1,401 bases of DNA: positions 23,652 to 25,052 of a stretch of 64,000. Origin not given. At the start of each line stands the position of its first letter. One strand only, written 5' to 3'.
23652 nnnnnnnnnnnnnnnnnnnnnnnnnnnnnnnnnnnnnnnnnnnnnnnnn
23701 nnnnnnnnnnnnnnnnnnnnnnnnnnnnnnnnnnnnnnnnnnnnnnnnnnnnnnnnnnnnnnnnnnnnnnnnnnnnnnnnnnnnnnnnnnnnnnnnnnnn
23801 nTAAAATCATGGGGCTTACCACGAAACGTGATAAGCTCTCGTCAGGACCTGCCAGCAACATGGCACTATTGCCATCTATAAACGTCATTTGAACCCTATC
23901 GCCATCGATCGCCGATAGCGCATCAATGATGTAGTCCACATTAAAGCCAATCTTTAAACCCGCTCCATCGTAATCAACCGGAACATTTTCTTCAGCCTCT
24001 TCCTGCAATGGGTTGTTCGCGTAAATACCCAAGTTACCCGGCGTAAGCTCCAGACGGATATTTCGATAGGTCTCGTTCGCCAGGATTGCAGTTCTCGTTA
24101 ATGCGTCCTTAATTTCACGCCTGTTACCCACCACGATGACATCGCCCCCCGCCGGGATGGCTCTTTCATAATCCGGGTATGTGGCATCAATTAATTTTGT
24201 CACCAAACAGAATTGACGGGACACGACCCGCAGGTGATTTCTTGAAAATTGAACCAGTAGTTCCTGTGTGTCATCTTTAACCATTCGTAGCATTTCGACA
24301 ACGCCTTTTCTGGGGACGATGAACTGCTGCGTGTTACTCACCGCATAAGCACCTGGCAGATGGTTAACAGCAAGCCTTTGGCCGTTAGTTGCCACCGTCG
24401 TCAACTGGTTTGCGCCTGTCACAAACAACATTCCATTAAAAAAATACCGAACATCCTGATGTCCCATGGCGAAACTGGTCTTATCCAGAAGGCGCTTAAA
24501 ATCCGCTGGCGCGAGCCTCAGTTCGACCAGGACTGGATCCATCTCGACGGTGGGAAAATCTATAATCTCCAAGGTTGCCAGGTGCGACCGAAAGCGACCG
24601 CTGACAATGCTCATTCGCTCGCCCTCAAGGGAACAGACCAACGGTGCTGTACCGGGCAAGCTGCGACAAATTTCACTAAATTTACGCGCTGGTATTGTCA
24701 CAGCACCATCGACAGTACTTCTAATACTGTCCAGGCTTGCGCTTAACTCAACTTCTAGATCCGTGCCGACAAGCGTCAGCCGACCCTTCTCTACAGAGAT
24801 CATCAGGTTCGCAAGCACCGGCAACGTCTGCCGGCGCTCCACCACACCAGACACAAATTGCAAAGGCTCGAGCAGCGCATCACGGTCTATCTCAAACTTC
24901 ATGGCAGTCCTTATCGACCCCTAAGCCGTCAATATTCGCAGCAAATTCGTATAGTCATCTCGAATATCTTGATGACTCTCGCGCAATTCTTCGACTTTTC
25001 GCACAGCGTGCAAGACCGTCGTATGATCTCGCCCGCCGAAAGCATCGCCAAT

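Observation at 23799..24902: The extra clamp carries substitutions at positions that line the clamp-binding-motif pocket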

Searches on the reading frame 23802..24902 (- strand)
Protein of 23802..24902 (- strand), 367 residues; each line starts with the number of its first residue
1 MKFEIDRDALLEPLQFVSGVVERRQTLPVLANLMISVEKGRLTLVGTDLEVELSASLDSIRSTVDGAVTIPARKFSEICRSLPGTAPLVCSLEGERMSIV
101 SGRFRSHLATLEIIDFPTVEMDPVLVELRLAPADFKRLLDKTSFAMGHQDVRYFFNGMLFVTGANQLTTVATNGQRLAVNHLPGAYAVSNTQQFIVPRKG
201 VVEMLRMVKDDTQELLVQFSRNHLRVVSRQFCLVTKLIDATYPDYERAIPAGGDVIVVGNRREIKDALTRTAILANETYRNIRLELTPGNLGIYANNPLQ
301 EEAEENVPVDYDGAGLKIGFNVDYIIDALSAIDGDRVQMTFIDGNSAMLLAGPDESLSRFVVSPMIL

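Call 4: search_solved_structures(query=window:23802-24902:-, show_alignments=3)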
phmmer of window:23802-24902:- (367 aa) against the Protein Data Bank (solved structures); distinct sequences matched with E-value up to 0.001: 55.
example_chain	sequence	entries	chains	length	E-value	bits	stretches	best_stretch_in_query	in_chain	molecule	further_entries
6ams_A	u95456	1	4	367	5e-103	348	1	1-366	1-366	Beta sliding clamp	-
4tsz_A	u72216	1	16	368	5e-103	348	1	1-366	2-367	DNA polymerase III subunit beta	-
4tr8_A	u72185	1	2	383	5.9e-103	347.8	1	1-366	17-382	DNA polymerase III subunit beta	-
6pth_A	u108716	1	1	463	1.1e-102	346.9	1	1-366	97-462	Beta sliding clamp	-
1mmi_A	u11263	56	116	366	3.7e-92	312.3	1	1-366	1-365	DNA polymerase III, beta chain | DNA POLYMERASE III | DNA POLYMERASE III BETA SUBUNIT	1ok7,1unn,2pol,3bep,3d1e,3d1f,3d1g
3q4l_A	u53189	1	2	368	3.8e-92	312.3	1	1-366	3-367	DNA polymerase III subunit beta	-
6fvl_A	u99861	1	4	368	3.8e-92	312.3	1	1-366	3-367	Beta sliding clamp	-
8cix_A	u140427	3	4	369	3.8e-92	312.3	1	1-366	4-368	Beta sliding clamp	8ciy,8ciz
7azf_A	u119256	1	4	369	3.8e-92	312.3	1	1-366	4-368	Beta sliding clamp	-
8val_F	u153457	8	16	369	3.8e-92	312.3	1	1-366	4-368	Beta sliding clamp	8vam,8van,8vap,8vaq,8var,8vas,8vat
8pay_A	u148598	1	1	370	3.9e-92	312.2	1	1-366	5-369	Beta sliding clamp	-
4k74_A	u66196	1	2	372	4e-92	312.2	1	1-366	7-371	DNA polymerase III subunit beta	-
5x06_A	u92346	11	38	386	4.6e-92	312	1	1-366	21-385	DNA polymerase III subunit beta | Beta sliding clamp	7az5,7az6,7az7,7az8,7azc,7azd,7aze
8pat_A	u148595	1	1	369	5e-92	311.9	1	1-366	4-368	Beta sliding clamp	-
6fvm_A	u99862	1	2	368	7.2e-92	311.4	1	1-366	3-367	Beta sliding clamp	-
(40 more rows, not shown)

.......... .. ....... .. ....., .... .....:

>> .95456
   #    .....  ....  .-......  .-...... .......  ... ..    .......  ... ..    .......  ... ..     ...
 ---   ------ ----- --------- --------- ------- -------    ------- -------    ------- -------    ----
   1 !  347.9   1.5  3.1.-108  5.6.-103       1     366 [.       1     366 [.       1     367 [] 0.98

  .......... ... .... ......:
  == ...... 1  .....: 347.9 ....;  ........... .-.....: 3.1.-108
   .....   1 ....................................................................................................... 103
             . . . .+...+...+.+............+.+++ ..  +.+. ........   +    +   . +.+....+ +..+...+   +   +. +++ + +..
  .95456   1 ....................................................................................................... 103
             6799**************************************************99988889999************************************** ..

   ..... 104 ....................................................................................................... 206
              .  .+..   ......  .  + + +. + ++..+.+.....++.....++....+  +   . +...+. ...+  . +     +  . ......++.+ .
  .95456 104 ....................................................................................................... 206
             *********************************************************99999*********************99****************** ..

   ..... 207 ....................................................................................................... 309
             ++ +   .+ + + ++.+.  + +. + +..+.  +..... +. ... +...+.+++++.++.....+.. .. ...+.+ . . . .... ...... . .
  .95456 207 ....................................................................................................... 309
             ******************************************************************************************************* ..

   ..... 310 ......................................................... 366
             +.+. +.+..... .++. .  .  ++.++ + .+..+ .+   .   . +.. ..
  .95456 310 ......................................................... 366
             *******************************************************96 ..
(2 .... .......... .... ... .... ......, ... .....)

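Call 6: find_homologous_proteins(query=window:23802-24902:-, max_evalue=1e-20)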
Query window:23802-24902:- (367 aa): 7970 proteins with E <= 1e-20 among 8000 candidates; the best 120 are listed.
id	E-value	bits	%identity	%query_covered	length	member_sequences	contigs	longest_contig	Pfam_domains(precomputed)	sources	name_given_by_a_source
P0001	1.4e-230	782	98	100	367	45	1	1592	PF00712.25,PF02768.21,PF02767.22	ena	-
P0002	1.8e-190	650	82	100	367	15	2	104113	PF00712.25,PF02768.21,PF02767.22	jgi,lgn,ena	-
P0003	4.4e-176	603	75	100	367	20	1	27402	PF00712.25,PF02768.21,PF02767.22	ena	-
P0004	1.4e-151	523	66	100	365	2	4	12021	PF00712.25,PF02768.21,PF02767.22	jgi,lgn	jgi:DNA polymerase-3 subunit beta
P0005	7.3e-151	520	66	100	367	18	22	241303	PF00712.25,PF02768.21,PF02767.22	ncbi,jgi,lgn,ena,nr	ncbi:MAG: DNA polymerase III subunit beta [Pseudomonadales bacterium]|jgi:DNA polymerase III subunit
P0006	1.4e-146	506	65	100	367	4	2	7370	PF00712.25,PF02768.21,PF02767.22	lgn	-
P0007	1.6e-135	470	61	100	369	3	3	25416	PF00712.25,PF02768.21,PF02767.22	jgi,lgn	jgi:DNA polymerase-3 subunit beta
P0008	8.5e-134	464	61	100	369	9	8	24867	PF00712.25,PF02768.21,PF02767.22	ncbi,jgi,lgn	ncbi:MAG: DNA polymerase-3 subunit beta [Cyclobacteriaceae bacterium]|jgi:DNA polymerase-3 subunit b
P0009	1.3e-133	463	60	100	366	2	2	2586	PF00712.25,PF02768.21,PF02767.22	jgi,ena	-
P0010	1.8e-133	463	60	100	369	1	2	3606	PF00712.25,PF02768.21,PF02767.22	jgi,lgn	jgi:DNA polymerase-3 subunit beta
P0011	3.2e-133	462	61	100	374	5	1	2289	PF00712.25,PF02768.21,PF02767.22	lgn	-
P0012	8.3e-133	461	60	100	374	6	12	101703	PF00712.25,PF02768.21,PF02767.22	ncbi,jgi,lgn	ncbi:MAG: DNA polymerase-3 subunit beta [Candidatus Pseudothioglobus sp.]|jgi:DNA polymerase-3 subun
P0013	1.4e-130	454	59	100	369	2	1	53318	PF00712.25,PF02768.21,PF02767.22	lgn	-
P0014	3.4e-129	449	60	100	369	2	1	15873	PF00712.25,PF02768.21,PF02767.22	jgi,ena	-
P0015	1.0e-128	447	59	100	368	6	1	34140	PF00712.25,PF02768.21,PF02767.22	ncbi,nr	ncbi:MAG: DNA polymerase III subunit beta [Gammaproteobacteria bacterium]|nr:DNA polymerase III subu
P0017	8.0e-125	435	55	100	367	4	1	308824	PF00712.25,PF02768.21,PF02767.22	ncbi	ncbi:MAG: DNA polymerase III subunit beta [Pseudomonadales bacterium]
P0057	9.5e-115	401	53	100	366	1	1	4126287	PF00712.25,PF02768.21,PF02767.22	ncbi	-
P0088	1.7e-112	394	54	100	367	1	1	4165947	PF00712.25,PF02768.21,PF02767.22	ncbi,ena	-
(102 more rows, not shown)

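Call 8: find_encoding_contigs(protein=P0002, flank=6000, max_places=3)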
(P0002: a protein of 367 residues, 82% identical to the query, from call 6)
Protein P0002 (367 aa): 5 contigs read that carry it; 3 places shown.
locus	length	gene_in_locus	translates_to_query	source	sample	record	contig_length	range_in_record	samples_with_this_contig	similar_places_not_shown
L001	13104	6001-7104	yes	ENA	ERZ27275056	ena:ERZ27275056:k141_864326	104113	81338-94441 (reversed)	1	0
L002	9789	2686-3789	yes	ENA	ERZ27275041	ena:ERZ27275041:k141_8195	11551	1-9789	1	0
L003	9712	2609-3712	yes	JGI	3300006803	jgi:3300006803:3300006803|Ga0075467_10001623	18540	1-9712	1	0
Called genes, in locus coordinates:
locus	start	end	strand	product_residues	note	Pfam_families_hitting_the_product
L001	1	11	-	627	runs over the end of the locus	PF00890:FAD_binding_2 (faint), PF01134:GIDA, PF07992:Pyr_redox_2 (faint), PF12831:FAD_oxidored, PF21680:GIDA_C_1st, PF13932:SAM_GIDA_C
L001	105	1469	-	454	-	PF10396:TrmE_N, PF12631:MnmE_helical, PF01926:MMR_HSR1, PF02421:FeoB_N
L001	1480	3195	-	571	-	PF14849:YidC_periplas, PF02096:60KD_IMP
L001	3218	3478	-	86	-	PF01809:YidD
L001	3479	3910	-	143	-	PF00825:Ribonuclease_P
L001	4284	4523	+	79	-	-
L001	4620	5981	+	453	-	PF11638:DnaA_N, PF00308:Bac_DnaA, PF01695:IstB_IS21, PF00004:AAA (faint), PF08299:Bac_DnaA_C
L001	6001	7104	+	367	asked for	PF00712:DNA_pol3_beta, PF02767:DNA_pol3_beta_2, PF02768:DNA_pol3_beta_3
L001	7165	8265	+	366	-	PF00712:DNA_pol3_beta, PF02767:DNA_pol3_beta_2, PF02768:DNA_pol3_beta_3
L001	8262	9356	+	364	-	PF02463:SMC_N, PF13175:AAA_15, PF13476:AAA_23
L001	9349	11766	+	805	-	PF02518:HATPase_c, PF00204:DNA_gyraseB, PF01751:Toprim, PF21249:GyrB_hook, PF18053:GyrB_insert, PF00986:DNA_gyraseB_C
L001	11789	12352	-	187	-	PF08645:PNK3P, PF13242:Hydrolase_like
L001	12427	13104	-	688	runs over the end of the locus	PF02092:tRNA_synt_2f, PF05746:DALR_1 (weak)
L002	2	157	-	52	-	?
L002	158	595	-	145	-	PF00825:Ribonuclease_P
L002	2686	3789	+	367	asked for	PF00712:DNA_pol3_beta, PF02767:DNA_pol3_beta_2, PF02768:DNA_pol3_beta_3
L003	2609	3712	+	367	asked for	PF00712:DNA_pol3_beta, PF02767:DNA_pol3_beta_2, PF02768:DNA_pol3_beta_3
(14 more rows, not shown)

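Call 9: find_encoding_contigs(protein=P0005, flank=6000, max_places=3)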
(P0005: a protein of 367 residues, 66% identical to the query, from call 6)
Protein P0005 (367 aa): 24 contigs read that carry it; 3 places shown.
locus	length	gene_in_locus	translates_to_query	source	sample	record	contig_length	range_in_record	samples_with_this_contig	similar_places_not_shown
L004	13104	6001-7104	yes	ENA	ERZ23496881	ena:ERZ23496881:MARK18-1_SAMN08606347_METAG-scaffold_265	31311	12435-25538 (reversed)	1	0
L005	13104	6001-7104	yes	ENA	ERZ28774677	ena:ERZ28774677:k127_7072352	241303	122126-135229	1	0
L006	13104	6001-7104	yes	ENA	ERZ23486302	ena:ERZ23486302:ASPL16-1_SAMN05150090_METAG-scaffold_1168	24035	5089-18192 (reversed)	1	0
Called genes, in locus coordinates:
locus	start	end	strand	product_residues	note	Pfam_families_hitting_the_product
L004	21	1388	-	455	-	PF10396:TrmE_N, PF12631:MnmE_helical, PF00350:Dynamin_N (faint), PF01926:MMR_HSR1, PF02421:FeoB_N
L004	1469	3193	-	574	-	PF14849:YidC_periplas, PF02096:60KD_IMP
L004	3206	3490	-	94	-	PF01809:YidD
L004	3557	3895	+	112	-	-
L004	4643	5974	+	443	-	PF11638:DnaA_N, PF00308:Bac_DnaA, PF01695:IstB_IS21, PF00004:AAA (faint), PF08299:Bac_DnaA_C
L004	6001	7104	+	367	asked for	PF00712:DNA_pol3_beta, PF02767:DNA_pol3_beta_2, PF02768:DNA_pol3_beta_3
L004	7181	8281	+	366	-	PF00712:DNA_pol3_beta, PF02767:DNA_pol3_beta_2, PF02768:DNA_pol3_beta_3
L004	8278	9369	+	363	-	PF02463:SMC_N, PF13175:AAA_15, PF13476:AAA_23, PF13304:AAA_21 (faint)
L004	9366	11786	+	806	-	PF02518:HATPase_c, PF00204:DNA_gyraseB, PF01751:Toprim, PF21249:GyrB_hook, PF18053:GyrB_insert, PF00986:DNA_gyraseB_C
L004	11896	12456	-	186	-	PF00702:Hydrolase, PF08645:PNK3P (weak), PF13419:HAD_2 (faint), PF13242:Hydrolase_like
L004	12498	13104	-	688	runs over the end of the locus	PF02092:tRNA_synt_2f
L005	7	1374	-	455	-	PF10396:TrmE_N, PF12631:MnmE_helical, PF00350:Dynamin_N (faint), PF01926:MMR_HSR1, PF02421:FeoB_N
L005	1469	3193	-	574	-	PF14849:YidC_periplas, PF02096:60KD_IMP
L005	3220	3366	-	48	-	-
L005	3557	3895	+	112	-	-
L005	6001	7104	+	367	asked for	PF00712:DNA_pol3_beta, PF02767:DNA_pol3_beta_2, PF02768:DNA_pol3_beta_3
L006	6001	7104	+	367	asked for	PF00712:DNA_pol3_beta, PF02767:DNA_pol3_beta_2, PF02768:DNA_pol3_beta_3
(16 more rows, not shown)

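Call 11: find_encoding_contigs(protein=P0012, flank=5000, max_places=2)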
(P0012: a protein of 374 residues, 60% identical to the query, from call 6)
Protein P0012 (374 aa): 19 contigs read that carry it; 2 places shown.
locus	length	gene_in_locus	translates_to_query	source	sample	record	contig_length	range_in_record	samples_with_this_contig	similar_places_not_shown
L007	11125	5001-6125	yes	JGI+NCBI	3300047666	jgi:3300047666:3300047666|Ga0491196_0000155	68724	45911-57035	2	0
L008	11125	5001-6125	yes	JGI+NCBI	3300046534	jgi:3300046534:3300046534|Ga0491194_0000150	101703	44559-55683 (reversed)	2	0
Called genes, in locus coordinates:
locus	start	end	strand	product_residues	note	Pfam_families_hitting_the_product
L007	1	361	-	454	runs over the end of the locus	PF10396:TrmE_N, PF12631:MnmE_helical, PF00350:Dynamin_N (faint), PF01926:MMR_HSR1, PF02421:FeoB_N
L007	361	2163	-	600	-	PF14849:YidC_periplas, PF02096:60KD_IMP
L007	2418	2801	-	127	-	PF00825:Ribonuclease_P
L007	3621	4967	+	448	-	PF11638:DnaA_N, PF00308:Bac_DnaA, PF01695:IstB_IS21, PF00004:AAA (weak), PF08299:Bac_DnaA_C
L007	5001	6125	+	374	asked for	PF00712:DNA_pol3_beta, PF02767:DNA_pol3_beta_2, PF02768:DNA_pol3_beta_3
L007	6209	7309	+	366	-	PF00712:DNA_pol3_beta, PF02767:DNA_pol3_beta_2, PF02768:DNA_pol3_beta_3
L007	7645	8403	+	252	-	PF02463:SMC_N (weak)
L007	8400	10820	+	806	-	PF02518:HATPase_c, PF00204:DNA_gyraseB, PF01751:Toprim, PF21249:GyrB_hook, PF18053:GyrB_insert, PF00986:DNA_gyraseB_C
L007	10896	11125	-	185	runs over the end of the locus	PF00702:Hydrolase (weak), PF08645:PNK3P (weak), PF13242:Hydrolase_like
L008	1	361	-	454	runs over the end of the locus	PF10396:TrmE_N, PF12631:MnmE_helical, PF00350:Dynamin_N (faint), PF01926:MMR_HSR1, PF02421:FeoB_N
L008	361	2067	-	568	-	PF14849:YidC_periplas, PF02096:60KD_IMP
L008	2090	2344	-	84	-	PF01809:YidD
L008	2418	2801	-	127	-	PF00825:Ribonuclease_P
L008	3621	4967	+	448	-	PF11638:DnaA_N, PF00308:Bac_DnaA, PF01695:IstB_IS21, PF00004:AAA (weak), PF08299:Bac_DnaA_C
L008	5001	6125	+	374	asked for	PF00712:DNA_pol3_beta, PF02767:DNA_pol3_beta_2, PF02768:DNA_pol3_beta_3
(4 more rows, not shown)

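Call 12: find_encoding_contigs(protein=P0017, flank=5000, max_places=2)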
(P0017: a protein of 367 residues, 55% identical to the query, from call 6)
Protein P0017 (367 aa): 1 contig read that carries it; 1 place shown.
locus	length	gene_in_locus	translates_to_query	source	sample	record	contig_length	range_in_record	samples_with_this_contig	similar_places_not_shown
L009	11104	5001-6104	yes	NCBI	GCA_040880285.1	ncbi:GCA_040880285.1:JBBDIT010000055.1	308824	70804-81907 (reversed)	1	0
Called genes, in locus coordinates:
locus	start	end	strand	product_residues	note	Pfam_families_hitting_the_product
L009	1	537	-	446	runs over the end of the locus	PF10396:TrmE_N, PF12631:MnmE_helical, PF01926:MMR_HSR1, PF02421:FeoB_N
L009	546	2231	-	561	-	PF14849:YidC_periplas, PF02096:60KD_IMP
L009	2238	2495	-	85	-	PF01809:YidD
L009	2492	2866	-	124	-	PF00825:Ribonuclease_P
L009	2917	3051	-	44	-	PF00468:Ribosomal_L34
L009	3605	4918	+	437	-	PF11638:DnaA_N, PF01695:IstB_IS21, PF00308:Bac_DnaA, PF00004:AAA (faint), PF08299:Bac_DnaA_C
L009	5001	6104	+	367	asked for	PF00712:DNA_pol3_beta, PF02767:DNA_pol3_beta_2, PF02768:DNA_pol3_beta_3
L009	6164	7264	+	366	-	PF00712:DNA_pol3_beta, PF02767:DNA_pol3_beta_2, PF02768:DNA_pol3_beta_3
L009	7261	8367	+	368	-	PF02463:SMC_N, PF13175:AAA_15, PF13476:AAA_23, PF13304:AAA_21 (weak)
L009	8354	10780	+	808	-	PF02518:HATPase_c, PF00204:DNA_gyraseB, PF01751:Toprim, PF21249:GyrB_hook, PF18053:GyrB_insert, PF00986:DNA_gyraseB_C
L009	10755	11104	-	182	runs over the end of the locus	PF00702:Hydrolase, PF08645:PNK3P, PF13344:Hydrolase_6 (faint), PF13419:HAD_2 (weak), PF13242:Hydrolase_like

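Call 13: find_encoding_contigs(protein=P0015, flank=5000, max_places=2)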
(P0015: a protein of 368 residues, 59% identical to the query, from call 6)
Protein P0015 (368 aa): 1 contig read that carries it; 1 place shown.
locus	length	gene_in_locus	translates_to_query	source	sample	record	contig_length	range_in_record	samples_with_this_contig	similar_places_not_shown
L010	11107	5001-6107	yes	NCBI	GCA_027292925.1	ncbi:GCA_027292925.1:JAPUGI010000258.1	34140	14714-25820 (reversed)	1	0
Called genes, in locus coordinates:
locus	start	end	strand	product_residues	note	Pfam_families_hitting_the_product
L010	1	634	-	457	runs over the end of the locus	PF10396:TrmE_N, PF03193:RsgA_GTPase (faint), PF12631:MnmE_helical, PF01926:MMR_HSR1, PF02421:FeoB_N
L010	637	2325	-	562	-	PF14849:YidC_periplas, PF02096:60KD_IMP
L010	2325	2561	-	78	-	PF01809:YidD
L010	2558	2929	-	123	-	PF00825:Ribonuclease_P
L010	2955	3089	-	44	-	PF00468:Ribosomal_L34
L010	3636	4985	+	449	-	PF11638:DnaA_N, PF00308:Bac_DnaA, PF01695:IstB_IS21, PF00004:AAA (faint), PF08299:Bac_DnaA_C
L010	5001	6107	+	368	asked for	PF00712:DNA_pol3_beta, PF02767:DNA_pol3_beta_2, PF02768:DNA_pol3_beta_3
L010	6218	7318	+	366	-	PF00712:DNA_pol3_beta, PF02767:DNA_pol3_beta_2, PF02768:DNA_pol3_beta_3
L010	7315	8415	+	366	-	PF02463:SMC_N, PF13175:AAA_15, PF13476:AAA_23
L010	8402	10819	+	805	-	PF02518:HATPase_c, PF00204:DNA_gyraseB, PF01751:Toprim, PF21249:GyrB_hook, PF18053:GyrB_insert, PF00986:DNA_gyraseB_C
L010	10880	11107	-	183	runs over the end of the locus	PF00702:Hydrolase, PF08645:PNK3P, PF13344:Hydrolase_6 (faint), PF13419:HAD_2, PF13242:Hydrolase_like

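Call 20: find_related_loci(query=A1, collection=genome_contigs, flank=4000)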
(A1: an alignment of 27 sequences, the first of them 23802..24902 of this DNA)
Query A1 (367 aa) in genome_contigs; peptide patterns used: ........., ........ (x = any residue, [..] = any of these).
107 stretches matched a pattern; 79 encode a relative of the query (tblastn E <= 1e-3); 78 distinct loci.
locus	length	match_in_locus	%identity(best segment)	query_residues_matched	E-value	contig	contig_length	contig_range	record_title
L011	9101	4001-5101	95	1-367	0e+0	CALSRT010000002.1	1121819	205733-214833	MAG: uncultured Pseudomonadales bacterium isolate AK_MB142_1 genome assembly, contig: contig_31211_AK_MB142, whole genom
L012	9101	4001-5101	82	1-367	0e+0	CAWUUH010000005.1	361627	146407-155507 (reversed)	MAG: uncultured Pseudomonadales bacterium isolate HER19_SIP_2000_bin_10_1 genome assembly, contig: HER19_SP_1000_bin_10-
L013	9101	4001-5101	77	1-367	0e+0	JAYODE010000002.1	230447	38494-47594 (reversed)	MAG: Gammaproteobacteria bacterium isolate 139553_S155_metabat_bins_sens.tsv.033 NODE_27_length_230447_cov_10.238637, wh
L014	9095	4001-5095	66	1-367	2e-162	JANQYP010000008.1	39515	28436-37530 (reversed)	MAG: Pseudomonadales bacterium isolate MAG_142 P22051_106_S28_metaspades_1289_39515_cov_12, whole genome shotgun sequenc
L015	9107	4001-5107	60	1-367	3e-142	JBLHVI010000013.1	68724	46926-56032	MAG: Candidatus Azotimanducaceae bacterium isolate 3300047666_119 Ga0491196_0000155, whole genome shotgun sequence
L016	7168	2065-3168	58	1-367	5e-136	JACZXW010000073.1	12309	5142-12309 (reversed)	MAG: Proteobacteria bacterium isolate B24T1L10 B24T1L10_NODE8231, whole genome shotgun sequence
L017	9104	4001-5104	57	1-367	8e-136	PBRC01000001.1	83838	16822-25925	MAG: Gammaproteobacteria bacterium isolate NP964 43180, whole genome shotgun sequence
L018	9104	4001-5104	59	1-367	4e-134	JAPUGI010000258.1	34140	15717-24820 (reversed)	MAG: Gammaproteobacteria bacterium isolate A5-S04_187 A5-S04_187_cg258, whole genome shotgun sequence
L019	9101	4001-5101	55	1-367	1e-133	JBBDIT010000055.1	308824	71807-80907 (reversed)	MAG: Pseudomonadales bacterium isolate LejiaA_54_132 Lejia_A_43_length_308824_cov_88, whole genome shotgun sequence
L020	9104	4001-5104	55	1-367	3e-131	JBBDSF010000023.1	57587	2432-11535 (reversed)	MAG: Pseudomonadales bacterium isolate LejiaC_53_24 Lejia_C_1270_length_57587_cov_17, whole genome shotgun sequence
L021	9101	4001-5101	56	1-367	2e-130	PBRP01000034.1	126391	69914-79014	MAG: Gammaproteobacteria bacterium isolate NP949 45319, whole genome shotgun sequence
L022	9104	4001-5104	57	1-367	4e-128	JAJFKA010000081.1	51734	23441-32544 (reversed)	MAG: Gammaproteobacteria bacterium isolate OFTM330 OFTM330_80, whole genome shotgun sequence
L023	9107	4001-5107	53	1-367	8e-127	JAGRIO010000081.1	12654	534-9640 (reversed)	MAG: Pseudomonadales bacterium isolate HKST-UBA224 NODE_82_length_12654_cov_3.626859, whole genome shotgun sequence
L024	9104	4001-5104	55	1-367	1e-126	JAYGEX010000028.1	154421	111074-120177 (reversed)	MAG: Pseudomonadales bacterium isolate OC3_3000m_MAG_210 OC3_3000m_contig_2494235, whole genome shotgun sequence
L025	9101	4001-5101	53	1-367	4e-126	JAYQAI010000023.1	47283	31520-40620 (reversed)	MAG: Gammaproteobacteria bacterium isolate 139585_S186_vamb_bins.tsv.013 NODE_585_length_47283_cov_10.716948, whole geno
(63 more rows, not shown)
